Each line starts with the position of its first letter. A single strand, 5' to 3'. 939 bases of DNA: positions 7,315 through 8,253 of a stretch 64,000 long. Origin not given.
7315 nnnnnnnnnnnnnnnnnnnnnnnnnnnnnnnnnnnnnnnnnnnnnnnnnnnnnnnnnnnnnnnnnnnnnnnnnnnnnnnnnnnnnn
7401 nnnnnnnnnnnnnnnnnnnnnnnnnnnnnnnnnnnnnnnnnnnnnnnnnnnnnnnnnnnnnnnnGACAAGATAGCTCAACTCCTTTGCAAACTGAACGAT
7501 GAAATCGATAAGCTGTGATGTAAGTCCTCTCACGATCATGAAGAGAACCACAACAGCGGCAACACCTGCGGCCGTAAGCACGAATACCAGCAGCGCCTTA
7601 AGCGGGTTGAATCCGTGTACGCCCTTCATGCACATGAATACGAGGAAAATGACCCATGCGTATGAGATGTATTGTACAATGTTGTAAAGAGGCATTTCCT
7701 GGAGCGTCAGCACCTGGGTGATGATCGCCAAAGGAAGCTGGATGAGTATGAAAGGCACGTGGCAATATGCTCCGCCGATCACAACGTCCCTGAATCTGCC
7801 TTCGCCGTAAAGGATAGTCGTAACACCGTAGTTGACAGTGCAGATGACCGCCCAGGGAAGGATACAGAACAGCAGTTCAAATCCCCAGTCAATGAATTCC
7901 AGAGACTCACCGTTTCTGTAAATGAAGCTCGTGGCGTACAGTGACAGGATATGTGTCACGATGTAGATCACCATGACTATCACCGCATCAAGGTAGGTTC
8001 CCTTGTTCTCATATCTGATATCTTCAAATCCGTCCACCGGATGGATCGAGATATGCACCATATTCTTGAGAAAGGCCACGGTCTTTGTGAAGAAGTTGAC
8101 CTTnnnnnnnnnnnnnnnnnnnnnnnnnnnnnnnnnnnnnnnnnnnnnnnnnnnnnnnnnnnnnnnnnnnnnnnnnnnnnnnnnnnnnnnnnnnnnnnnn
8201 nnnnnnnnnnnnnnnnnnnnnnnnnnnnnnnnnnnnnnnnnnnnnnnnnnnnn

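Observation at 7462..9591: NHL-repeat beta-propeller fused to a C-terminal Yip1-like multipass membrane domain inside a transporter operon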

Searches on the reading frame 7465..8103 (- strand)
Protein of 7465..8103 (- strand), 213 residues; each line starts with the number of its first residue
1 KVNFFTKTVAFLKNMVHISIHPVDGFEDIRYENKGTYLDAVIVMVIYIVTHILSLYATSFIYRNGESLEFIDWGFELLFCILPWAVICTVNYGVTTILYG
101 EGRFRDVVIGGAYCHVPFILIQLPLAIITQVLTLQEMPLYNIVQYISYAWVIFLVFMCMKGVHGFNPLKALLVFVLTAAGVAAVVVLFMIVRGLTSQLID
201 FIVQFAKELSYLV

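Call 60: search_protein_representatives(protein=window:7465-8103:-)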
Query: 213 residues. Proteins with E-value up to 0.001 (for the whole library): 1284; up to 1e-10: 658; up to 1e-30: 4. The best 150 are listed.
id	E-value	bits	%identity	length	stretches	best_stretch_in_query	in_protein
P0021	1.9e-84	299.1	66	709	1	7-213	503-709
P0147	9.9e-74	264.1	56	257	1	1-212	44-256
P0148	4.9e-35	137.7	35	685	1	16-209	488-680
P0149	7.2e-31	124.0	32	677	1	12-212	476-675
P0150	1.7e-30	122.8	39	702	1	14-209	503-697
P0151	2.4e-29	119.1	34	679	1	20-212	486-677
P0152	2.5e-28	115.8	36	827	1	8-210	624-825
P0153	1.6e-27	113.1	34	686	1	12-212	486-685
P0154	1.9e-27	112.9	35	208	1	10-211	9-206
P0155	2.1e-27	112.8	35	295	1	15-209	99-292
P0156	4.8e-27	111.6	36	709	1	14-210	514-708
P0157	1.1e-26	110.4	34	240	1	12-211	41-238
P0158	1.3e-26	110.1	34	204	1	16-210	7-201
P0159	3.7e-26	108.7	32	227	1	9-210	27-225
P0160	7.8e-26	107.6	59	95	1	121-213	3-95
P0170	1.4e-23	100.2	29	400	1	11-211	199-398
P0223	2.9e-20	89.4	28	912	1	16-211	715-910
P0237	1.1e-19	87.6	29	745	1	17-210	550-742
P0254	4.3e-19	85.6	27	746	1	16-208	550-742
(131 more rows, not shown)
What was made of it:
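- Checked: The Yip1 part alone finds 658 clusters (50% identity) at E<=1e-10 (call 60).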

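Call 71: search_protein_families(library=pfam, proteins=[P0223, P0152, P0237, P0254, P0170, P0154, P0158], max_evalue=0.01)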
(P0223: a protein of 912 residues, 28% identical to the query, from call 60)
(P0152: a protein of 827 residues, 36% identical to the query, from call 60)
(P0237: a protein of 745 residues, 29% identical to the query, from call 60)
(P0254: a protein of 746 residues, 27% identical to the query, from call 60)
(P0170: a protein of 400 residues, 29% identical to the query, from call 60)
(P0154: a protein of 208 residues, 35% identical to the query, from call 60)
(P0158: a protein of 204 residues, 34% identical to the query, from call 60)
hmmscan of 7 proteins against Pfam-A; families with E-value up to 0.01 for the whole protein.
P0223 (912 aa): 4 families
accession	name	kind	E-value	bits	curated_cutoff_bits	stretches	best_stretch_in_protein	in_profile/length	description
PF04893.22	Yip1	-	5.5e-16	59.4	28.6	1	716-885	2-171/173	Yip1 domain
PF01436.27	NHL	-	1.4e-15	56.9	20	2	309-336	1-28/28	NHL repeat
PF17170.10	DUF5128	-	0.00031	20.5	22.9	0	318-348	51-81/321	6-bladed beta-propeller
PF24575.1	TPR_Slam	-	0.0015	19.4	35.2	1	594-645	53-104/104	Surface lipoprotein assembly modifier, N-terminal TPR repeats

P0152 (827 aa): 6 families
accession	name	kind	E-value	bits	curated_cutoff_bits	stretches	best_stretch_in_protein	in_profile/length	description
PF01436.27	NHL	-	2.3e-19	68.8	20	2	233-259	1-27/28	NHL repeat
PF04893.22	Yip1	-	1.8e-09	38.2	28.6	1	633-800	2-170/173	Yip1 domain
PF08450.18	SGL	-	3.4e-08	33.8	26.3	1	198-281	145-229/246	SMP-30/Gluconolactonase/LRE-like region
PF25021.1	TEN_NHL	-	0.0026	17.2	27.1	0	233-271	141-176/357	Teneurin NHL domain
PF07719.23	TPR_2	-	0.0047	17.4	27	0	538-562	3-27/34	Tetratricopeptide repeat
PF14559.12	TPR_19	-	0.009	16.8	25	0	515-574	4-63/68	Tetratricopeptide repeat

P0237 (745 aa): 4 families
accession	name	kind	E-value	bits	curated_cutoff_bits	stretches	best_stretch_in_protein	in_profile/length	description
PF04893.22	Yip1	-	2e-14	54.2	28.6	1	551-721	3-172/173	Yip1 domain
PF01436.27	NHL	-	3.2e-07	30.5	20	0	75-101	1-27/28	NHL repeat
PF07719.23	TPR_2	-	0.003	18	27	0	419-447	6-34/34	Tetratricopeptide repeat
PF20532.3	DUF6747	-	0.0055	17.6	27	1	491-524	8-41/55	Family of unknown function (DUF6747)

P0254 (746 aa): 2 families
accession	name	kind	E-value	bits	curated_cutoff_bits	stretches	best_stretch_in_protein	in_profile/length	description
PF04893.22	Yip1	-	6.2e-17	62.5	28.6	1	554-723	5-173/173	Yip1 domain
PF01436.27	NHL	-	6.7e-06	26.3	20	0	72-92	3-22/28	NHL repeat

P0170 (400 aa): 7 families
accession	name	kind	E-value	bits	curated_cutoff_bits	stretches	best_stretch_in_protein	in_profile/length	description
PF04893.22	Yip1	-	1.5e-12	48.2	28.6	1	205-374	2-171/173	Yip1 domain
PF07719.23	TPR_2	-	1.1e-05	25.6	27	0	55-77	3-25/34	Tetratricopeptide repeat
PF13414.12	TPR_11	-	3.5e-05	23.8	26.8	1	28-67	3-42/42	TPR repeat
PF00515.34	TPR_1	-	0.00025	21.2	27.8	0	55-76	3-24/34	Tetratricopeptide repeat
PF14559.12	TPR_19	-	0.0003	21.5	25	1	31-73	3-45/68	Tetratricopeptide repeat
PF13432.12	TPR_16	-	0.00035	21.4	32.7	1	30-73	8-51/65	Tetratricopeptide repeat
PF13424.12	TPR_12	-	0.0078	16.8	30.1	0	24-76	8-68/77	Tetratricopeptide repeat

P0154 (208 aa): 1 family
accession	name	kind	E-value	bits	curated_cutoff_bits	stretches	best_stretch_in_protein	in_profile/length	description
PF04893.22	Yip1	-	7.1e-11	42.7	28.6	1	13-182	2-171/173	Yip1 domain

P0158 (204 aa): 1 family
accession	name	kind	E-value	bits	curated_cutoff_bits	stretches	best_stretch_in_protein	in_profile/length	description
PF04893.22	Yip1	-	2.4e-14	54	28.6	1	10-178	3-171/173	Yip1 domain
